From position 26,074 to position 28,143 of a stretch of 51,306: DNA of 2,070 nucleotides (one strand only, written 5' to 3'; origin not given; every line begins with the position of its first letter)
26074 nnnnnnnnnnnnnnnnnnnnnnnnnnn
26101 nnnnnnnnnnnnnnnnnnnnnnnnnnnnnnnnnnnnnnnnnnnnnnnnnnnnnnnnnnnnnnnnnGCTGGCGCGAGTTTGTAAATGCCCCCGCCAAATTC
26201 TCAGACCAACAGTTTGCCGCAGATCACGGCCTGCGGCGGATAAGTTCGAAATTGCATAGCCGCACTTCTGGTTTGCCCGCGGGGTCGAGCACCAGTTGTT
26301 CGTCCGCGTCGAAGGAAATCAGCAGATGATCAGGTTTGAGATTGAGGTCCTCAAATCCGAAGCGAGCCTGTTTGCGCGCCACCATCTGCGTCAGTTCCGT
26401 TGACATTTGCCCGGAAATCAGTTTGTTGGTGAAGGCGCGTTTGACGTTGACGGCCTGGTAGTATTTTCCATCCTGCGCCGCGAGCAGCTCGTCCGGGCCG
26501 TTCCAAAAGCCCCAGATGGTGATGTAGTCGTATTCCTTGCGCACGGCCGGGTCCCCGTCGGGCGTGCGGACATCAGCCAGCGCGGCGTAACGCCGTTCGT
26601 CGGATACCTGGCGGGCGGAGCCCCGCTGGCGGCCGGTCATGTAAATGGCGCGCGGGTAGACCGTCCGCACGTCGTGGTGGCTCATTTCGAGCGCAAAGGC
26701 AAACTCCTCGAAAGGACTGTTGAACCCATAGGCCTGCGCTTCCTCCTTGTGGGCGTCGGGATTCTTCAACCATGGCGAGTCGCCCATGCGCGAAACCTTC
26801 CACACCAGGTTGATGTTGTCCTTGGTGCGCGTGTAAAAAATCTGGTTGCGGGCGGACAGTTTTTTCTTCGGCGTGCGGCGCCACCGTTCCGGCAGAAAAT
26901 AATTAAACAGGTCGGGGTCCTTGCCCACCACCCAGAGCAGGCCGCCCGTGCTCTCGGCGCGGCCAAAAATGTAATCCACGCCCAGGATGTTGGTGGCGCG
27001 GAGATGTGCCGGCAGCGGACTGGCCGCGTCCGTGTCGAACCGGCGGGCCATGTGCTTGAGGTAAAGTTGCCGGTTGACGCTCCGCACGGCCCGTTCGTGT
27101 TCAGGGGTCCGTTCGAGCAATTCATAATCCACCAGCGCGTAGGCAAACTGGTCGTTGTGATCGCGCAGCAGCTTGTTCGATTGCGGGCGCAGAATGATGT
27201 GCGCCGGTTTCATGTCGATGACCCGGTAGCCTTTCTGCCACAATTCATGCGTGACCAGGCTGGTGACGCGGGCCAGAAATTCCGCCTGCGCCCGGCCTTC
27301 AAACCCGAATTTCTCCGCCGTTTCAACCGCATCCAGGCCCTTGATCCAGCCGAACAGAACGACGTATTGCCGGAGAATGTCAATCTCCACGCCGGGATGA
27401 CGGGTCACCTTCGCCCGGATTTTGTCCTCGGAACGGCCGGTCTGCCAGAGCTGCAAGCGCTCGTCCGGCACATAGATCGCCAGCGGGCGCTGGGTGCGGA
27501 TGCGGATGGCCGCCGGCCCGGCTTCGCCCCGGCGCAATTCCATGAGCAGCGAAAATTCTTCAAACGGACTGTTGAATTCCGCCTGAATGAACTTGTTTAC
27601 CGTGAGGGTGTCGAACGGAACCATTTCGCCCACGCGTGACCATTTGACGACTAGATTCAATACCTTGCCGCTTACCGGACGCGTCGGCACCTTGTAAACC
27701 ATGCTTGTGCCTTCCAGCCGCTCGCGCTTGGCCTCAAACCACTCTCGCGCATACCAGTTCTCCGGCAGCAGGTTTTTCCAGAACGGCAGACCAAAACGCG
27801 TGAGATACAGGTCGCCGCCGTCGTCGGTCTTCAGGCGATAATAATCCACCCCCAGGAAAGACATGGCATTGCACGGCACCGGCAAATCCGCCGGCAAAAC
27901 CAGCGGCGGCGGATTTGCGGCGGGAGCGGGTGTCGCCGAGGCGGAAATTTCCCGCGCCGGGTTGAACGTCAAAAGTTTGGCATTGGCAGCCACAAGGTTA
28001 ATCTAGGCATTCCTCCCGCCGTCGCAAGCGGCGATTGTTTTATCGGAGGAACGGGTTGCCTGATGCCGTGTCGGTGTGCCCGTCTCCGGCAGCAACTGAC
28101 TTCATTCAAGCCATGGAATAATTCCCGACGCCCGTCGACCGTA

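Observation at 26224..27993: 589-aa protein is a tandem duplication of an atypical kinase-like fold: an intact half followed by a degenerate pseudokinase half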

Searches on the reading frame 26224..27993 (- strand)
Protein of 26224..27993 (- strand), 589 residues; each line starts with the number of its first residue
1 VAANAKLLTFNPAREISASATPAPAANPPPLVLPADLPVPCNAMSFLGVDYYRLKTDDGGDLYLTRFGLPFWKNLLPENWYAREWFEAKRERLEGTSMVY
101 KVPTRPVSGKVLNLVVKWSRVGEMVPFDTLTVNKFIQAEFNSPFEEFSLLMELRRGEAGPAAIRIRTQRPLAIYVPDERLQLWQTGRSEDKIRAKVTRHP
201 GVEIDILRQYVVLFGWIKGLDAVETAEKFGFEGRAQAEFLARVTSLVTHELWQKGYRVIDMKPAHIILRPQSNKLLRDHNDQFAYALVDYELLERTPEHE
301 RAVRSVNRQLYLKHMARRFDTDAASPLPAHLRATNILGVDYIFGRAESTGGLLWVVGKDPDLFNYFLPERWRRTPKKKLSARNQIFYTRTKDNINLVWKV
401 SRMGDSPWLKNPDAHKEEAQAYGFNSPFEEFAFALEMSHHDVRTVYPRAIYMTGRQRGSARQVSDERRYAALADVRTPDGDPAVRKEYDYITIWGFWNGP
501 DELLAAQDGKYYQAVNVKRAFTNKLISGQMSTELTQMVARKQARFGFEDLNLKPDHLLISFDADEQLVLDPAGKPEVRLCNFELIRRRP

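Call 3: search_protein_families(library=pfam, proteins=[window:26224-27993:-], max_evalue=10)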
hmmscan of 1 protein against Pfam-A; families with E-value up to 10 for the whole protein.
window:26224-27993:- (589 aa): 0 families

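Call 4: search_protein_families(library=ncbifam, proteins=[window:26224-27993:-], max_evalue=10)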
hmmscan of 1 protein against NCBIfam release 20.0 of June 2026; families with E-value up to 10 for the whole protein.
window:26224-27993:- (589 aa): 0 families

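Call 7: search_solved_structures(query=window:26224-27993:-, max_evalue=10)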
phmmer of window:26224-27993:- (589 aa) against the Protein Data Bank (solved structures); distinct sequences matched with E-value up to 10: 0.

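Call 8: find_homologous_proteins(query=window:26224-27993:-)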
Query window:26224-27993:- (589 aa): 3033 proteins with E <= 0.001 among 8000 candidates; the best 120 are listed.
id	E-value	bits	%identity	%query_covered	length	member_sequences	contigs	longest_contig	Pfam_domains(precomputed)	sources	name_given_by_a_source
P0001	0.0e+0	1266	100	93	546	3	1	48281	-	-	-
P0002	0.0e+0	1233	91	100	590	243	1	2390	-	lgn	-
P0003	0.0e+0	1209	89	100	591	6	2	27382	-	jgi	jgi:hypothetical protein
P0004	0.0e+0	1208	89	100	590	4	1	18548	-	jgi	jgi:hypothetical protein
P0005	0.0e+0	1207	88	100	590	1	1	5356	-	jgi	jgi:hypothetical protein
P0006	0.0e+0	1201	88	100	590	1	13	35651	-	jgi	jgi:hypothetical protein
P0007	0.0e+0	1198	88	100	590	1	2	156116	-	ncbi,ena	-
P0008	0.0e+0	1171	88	98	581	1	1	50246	-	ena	-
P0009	0.0e+0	1165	86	100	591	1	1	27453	-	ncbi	-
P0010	0.0e+0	1162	85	100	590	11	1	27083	-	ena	-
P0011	0.0e+0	1161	86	98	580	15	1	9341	-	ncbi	-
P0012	0.0e+0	1160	85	100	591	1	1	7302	-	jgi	jgi:hypothetical protein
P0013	0.0e+0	1159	85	100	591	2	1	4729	-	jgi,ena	-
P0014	0.0e+0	1157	85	100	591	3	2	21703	-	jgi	jgi:hypothetical protein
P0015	0.0e+0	1156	84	100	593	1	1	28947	-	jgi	jgi:hypothetical protein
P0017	0.0e+0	1145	84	100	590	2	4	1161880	-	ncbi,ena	ncbi:MAG: hypothetical protein WBN75_13040 [Verrucomicrobiia bacterium]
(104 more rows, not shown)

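Call 17: find_encoding_contigs(protein=P0017, flank=8000, max_places=3)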
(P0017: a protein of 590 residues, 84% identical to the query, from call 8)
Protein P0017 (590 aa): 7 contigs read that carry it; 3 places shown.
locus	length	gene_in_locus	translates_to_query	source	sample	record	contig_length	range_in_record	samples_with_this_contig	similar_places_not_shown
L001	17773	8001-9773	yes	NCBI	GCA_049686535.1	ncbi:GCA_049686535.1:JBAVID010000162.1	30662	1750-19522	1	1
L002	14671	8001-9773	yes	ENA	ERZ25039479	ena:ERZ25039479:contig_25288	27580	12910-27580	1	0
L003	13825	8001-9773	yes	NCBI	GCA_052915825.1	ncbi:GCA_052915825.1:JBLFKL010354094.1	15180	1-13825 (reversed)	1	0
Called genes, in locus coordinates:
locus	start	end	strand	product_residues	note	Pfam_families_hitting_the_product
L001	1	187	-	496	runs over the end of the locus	PF00324:AA_permease, PF13520:AA_permease_2, PF13906:AA_permease_C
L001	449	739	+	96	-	-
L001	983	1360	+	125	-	PF07963:N_methyl (faint)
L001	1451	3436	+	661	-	PF07719:TPR_2 (faint), PF13432:TPR_16 (faint), PF13181:TPR_8 (faint), PF13374:TPR_10 (faint), PF13428:TPR_14 (faint), PF00515:TPR_1 (weak), PF13424:TPR_12, PF23914:TPR_CcmH_CycH (weak), +5 more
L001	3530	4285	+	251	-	PF00005:ABC_tran, PF13304:AAA_21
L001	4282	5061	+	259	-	PF13346:ABC2_membrane_5 (weak), PF12679:ABC2_membrane_2, PF12698:ABC2_membrane_3, PF12730:ABC2_membrane_4 (weak)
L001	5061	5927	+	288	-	PF13428:TPR_14 (faint)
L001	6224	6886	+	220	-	PF00475:IGPD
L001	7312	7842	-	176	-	PF09918:DUF2148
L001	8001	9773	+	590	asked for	-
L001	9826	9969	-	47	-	-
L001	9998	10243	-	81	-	-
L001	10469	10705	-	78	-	-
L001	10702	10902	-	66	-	PF07927:HicA_toxin (weak)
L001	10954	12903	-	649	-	PF00884:Sulfatase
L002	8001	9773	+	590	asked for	-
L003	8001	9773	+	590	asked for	-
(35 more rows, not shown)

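Call 20: predict_structure(alignment_id=A1)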
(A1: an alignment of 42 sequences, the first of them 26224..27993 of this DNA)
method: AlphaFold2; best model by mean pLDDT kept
length: 589 residues; sequences in the alignment: 42
mean_pLDDT: 66.8   pTM: 0.49
mean pLDDT of the five models: 66.8, 64.1, 56.0, 49.5, 48.0
residues with pLDDT >= 90: 26; 70-90: 283; 50-70: 156; < 50: 124
segments of 3 or more residues with pLDDT < 50: 1-30, 89-97, 120-142, 178-208, 302-318, 373-378, 498-500
pLDDT, mean of each block of 10 residues (from residue 1): 26 27 33 65 59 79 84 83 51 47 80 71 32 30 55 62 74 66 41 43 44 78 91 92 87 74 84 82 79 55 43 47 60 84 73 81 68 47 62 63 64 62 70 78 77 77 72 82 84 68 58 78 90 89 80 82 82 80 69
secondary structure, 60 per line:
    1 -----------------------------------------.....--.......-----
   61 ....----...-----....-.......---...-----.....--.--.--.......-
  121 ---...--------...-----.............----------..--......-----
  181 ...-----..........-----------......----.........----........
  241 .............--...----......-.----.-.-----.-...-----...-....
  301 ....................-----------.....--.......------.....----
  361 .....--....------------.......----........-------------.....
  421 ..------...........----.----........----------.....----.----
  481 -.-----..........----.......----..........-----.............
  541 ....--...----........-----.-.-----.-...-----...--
elements in order: E42-46 E49-55 E61-64 H82-88 E100-104 E113-119 E124-126 E135-137 H143-155 E170-175 H189-198 E210-215 H222-228 H233-253 E256-258 E266-268 E285-287 E293-295 H297-320 E332-336 E339-345 E352-356 H361-365 E384-390 E395-402 H416-422 H429-439 E449-456 H467-471 E488-497 H502-508 E513-516 H517-522 H528-544 E547-549 E557-561 E577-579 E585-587

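Call 23: fold_search(model_id=the predicted structure, library=pdb)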
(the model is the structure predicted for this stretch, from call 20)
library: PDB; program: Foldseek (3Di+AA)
matches with E <= 10: 1812; with E <= 0.001: 0
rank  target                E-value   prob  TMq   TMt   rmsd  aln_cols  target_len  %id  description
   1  7t4m_A                2.5e-03  0.95  0.17  0.22  15.9       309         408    9  Structure of dodecameric unphosphorylated Pediculus humanus (Ph) PINK1 D357A mutant (released 2022-01-12)
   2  8qoh_B                2.7e-03  0.98  0.17  0.32  13.6       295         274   10  Crystal structure of the kinetoplastid kinetochore protein KKT14 C-terminal domain from Apiculatamorpha spiralis (released 2024-01-17)
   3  9emy_G                3.7e-03  1.00  0.21  0.30   8.8       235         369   12  P. falciparum FIKK13 in complex with ATPgammaS (released 2025-03-26)
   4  8uyf_B                4.4e-03  0.91  0.16  0.22  14.8       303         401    7  Structure of nucleotide-free Pediculus humanus (Ph) PINK1 dimer (released 2024-01-31)
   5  9eih_B                4.4e-03  0.85  0.14  0.18  15.4       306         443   10  Import stalled PINK1 TOM complex (released 2025-03-12)
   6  9emy_A                4.7e-03  1.00  0.20  0.30   8.8       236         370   13  P. falciparum FIKK13 in complex with ATPgammaS (released 2025-03-26)
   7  7t4k_B                4.9e-03  0.91  0.17  0.23  14.6       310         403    9  Structure of dimeric phosphorylated Pediculus humanus (Ph) PINK1 with kinked alpha-C helix in chain B (released 2022-01-12)
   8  9eih_A                7.3e-03  0.85  0.15  0.19  15.7       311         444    9  Import stalled PINK1 TOM complex (released 2025-03-12)
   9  8uyf_A                7.7e-03  0.85  0.17  0.23  13.4       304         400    8  Structure of nucleotide-free Pediculus humanus (Ph) PINK1 dimer (released 2024-01-31)
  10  7t4n_B                8.6e-03  0.85  0.16  0.22  14.8       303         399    9  Structure of dimeric unphosphorylated Pediculus humanus (Ph) PINK1 D357A mutant (released 2022-01-12)
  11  6xdb                  9.2e-03  0.80  0.13  0.17  12.3       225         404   12  Crystal structure of IRE1a in complex with G-6904 (released 2021-04-21)
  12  5dyk                  9.2e-03  0.41  0.14  0.11  23.1       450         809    9  Crystal structure of the cGMP-dependent protein kinase PKG from Plasmodium falciparum - Apo form (released 2015-11-04)
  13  8zu2                  9.7e-03  0.99  0.18  0.33   7.8       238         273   12  Crystal Structure of Human Myt1 Kinase domain Bounded with compound 8g (released 2024-09-11)
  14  4e7w                  9.7e-03  0.97  0.17  0.26   9.4       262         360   11  Structure of GSK3 from Ustilago maydis (released 2012-05-16)
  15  5ezr                  9.7e-03  0.47  0.15  0.12  23.4       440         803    9  Crystal Structure of PVX_084705 bound to compound (released 2017-05-10)
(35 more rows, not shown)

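Call 27: search_protein_representatives(alignment_id=A1)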
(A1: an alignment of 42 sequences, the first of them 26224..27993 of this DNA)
Query: 42 sequences, 590 profile positions. Proteins with E-value up to 0.001 (for the whole library): 603; up to 1e-10: 439; up to 1e-30: 223. The best 150 are listed.
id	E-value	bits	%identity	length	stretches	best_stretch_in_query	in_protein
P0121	3.8e-267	904.0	-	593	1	27-587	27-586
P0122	1.8e-262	888.5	-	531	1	29-445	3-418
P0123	3.0e-205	699.6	-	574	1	23-586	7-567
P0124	6.9e-184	629.0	-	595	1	32-582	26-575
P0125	1.3e-183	628.1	-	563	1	37-587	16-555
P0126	4.8e-177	606.4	-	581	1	31-584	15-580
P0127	2.1e-173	594.4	-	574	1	27-585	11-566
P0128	3.1e-172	590.6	-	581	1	28-587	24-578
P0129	9.7e-170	582.3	-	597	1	17-582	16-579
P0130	3.1e-167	574.0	-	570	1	30-585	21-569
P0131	1.3e-165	568.6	-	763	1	26-583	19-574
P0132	4.8e-164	563.5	-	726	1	26-585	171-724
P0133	3.1e-158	544.3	-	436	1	161-586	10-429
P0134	1.1e-152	526.0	-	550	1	38-449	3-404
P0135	2.0e-147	508.6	-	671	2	31-576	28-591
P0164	3.6e-112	392.2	-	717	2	25-530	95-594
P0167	1.7e-107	376.8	-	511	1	165-410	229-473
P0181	7.8e-91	321.7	-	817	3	268-569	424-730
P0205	8.0e-66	239.2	-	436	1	32-220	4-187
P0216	2.5e-57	211.1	-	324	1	32-302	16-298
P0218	1.3e-56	208.7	-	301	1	37-298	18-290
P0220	7.2e-56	206.3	-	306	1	32-302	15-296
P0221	9.5e-56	205.9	-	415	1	32-303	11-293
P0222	3.2e-54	200.9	-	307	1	32-295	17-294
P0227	3.3e-53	197.5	-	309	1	29-304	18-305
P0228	1.1e-52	195.8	-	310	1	42-301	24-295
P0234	9.9e-51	189.3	-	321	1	28-294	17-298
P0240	6.7e-50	186.6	-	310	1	27-298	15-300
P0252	6.8e-47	176.6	-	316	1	36-293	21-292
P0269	1.3e-43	165.8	-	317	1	29-290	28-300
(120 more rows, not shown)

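Call 28: search_protein_families(library=pfam, proteins=[P0216, P0218, P0220, P0222, P0227, P0228, P0234, P0240, P0252, P0269], max_evalue=1)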
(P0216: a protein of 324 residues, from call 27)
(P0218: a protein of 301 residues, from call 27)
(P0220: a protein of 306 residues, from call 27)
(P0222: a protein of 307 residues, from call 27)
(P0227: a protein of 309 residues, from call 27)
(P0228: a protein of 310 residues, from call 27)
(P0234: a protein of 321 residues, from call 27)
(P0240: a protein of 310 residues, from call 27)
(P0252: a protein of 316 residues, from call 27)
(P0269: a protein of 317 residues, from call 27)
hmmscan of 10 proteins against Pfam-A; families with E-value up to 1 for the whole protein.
P0216 (324 aa): 1 family
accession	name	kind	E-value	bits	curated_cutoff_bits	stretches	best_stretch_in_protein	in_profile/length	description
PF17648.7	Luciferase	-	0.044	14.4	23.7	1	34-92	17-50/63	Luciferase domain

P0218 (301 aa): 0 families

P0220 (306 aa): 0 families

P0222 (307 aa): 0 families

P0227 (309 aa): 0 families

P0228 (310 aa): 0 families

P0234 (321 aa): 0 families

P0240 (310 aa): 0 families

P0252 (316 aa): 0 families

P0269 (317 aa): 0 families

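Call 36: find_related_loci(query=A1, collection=genome_contigs, flank=6000)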
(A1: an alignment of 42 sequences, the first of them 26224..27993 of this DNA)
Query A1 (589 aa) in genome_contigs; peptide patterns used: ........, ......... (x = any residue, [..] = any of these).
334 stretches matched a pattern; 305 encode a relative of the query (tblastn E <= 1e-3); the best 80 are kept; 80 distinct loci.
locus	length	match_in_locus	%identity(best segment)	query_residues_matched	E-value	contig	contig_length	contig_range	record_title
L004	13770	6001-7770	91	1-589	0e+0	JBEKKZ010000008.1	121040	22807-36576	MAG: Verrucomicrobiota bacterium isolate SPRUCE 359 SPRUCE_359_8, whole genome shotgun sequence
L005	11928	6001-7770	90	1-589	0e+0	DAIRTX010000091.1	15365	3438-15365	MAG TPA_asm: Verrucomicrobiota bacterium isolate CTOTU10862 NODE_877_length_15365_cov_9.924886, whole genome shotgun seq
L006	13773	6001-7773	89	1-589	0e+0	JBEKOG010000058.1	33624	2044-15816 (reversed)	MAG: Verrucomicrobiota bacterium isolate SPRUCE 435 SPRUCE_435_58, whole genome shotgun sequence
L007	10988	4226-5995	90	1-589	0e+0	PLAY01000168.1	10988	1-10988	MAG: Limisphaerales bacterium isolate bog_1418 73.20111000_S2D.10_contig_7029, whole genome shotgun sequence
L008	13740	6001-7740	90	11-589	0e+0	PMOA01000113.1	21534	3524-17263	MAG: Limisphaerales bacterium isolate palsa_1371 73.20110600_P1D.3_contig_18027, whole genome shotgun sequence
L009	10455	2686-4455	89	1-588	0e+0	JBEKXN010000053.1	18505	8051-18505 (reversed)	MAG: Verrucomicrobiota bacterium isolate SPRUCE 652 SPRUCE_652_53, whole genome shotgun sequence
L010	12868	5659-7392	85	11-589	0e+0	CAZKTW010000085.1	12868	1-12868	MAG TPA_asm: uncultured Bifidobacteriaceae bacterium isolate binchicken_co54_354 genome assembly, contig: NODE_8750_leng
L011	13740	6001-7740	86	4-588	0e+0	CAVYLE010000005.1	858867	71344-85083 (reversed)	MAG: uncultured Verrucomicrobiae bacterium isolate MFD01476.bin.1.197 genome assembly, contig: contig_18843, whole genom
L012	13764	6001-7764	83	1-588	0e+0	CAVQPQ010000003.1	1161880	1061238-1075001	MAG: uncultured Verrucomicrobiae bacterium isolate MFD01231.bin.1.54 genome assembly, contig: contig_3351, whole genome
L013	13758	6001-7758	84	1-585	0e+0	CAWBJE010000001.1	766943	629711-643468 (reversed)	MAG: uncultured Verrucomicrobiae bacterium isolate MFD05512.bin.2.123 genome assembly, contig: contig_11172, whole genom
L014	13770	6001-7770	84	1-589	0e+0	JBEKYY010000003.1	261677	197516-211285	MAG: Verrucomicrobiota bacterium isolate SPRUCE 686 SPRUCE_686_3, whole genome shotgun sequence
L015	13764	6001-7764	83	1-588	0e+0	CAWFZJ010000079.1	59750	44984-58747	MAG: uncultured Verrucomicrobiae bacterium isolate MFD05379.bin.3.52 genome assembly, contig: contig_5755, whole genome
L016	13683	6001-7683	86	29-589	0e+0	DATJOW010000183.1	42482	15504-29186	MAG TPA_asm: Candidatus Acidoferrum sp. isolate SMAG_U14897 k141_4212948, whole genome shotgun sequence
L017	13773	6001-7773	84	1-589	0e+0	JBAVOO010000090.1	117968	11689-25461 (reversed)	MAG: Verrucomicrobiia bacterium isolate MFD03092_ilm_asm_bin27 k127_296732, whole genome shotgun sequence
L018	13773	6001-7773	78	1-589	0e+0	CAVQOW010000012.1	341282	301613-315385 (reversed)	MAG: uncultured Verrucomicrobiae bacterium isolate MFD01476.bin.2.132 genome assembly, contig: contig_62699, whole genom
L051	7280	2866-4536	72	33-588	0e+0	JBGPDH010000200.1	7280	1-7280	MAG: Verrucomicrobiia bacterium isolate OBJ_0618_050_29 k141_3016314_length_7280_cov_10.0000, whole genome shotgun seque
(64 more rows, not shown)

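Call 45: search_protein_families(library=padloc, proteins=[window:26224-27993:-, P0218, P0135], max_evalue=1)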
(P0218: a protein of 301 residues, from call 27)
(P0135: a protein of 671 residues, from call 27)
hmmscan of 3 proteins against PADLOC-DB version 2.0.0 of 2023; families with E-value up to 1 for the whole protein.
window:26224-27993:- (589 aa): 1 family
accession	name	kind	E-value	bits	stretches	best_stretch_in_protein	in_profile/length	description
PDLC04051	PD-T4-6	-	0.07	10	1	232-278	135-180/476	-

P0218 (301 aa): 0 families

P0135 (671 aa): 0 families
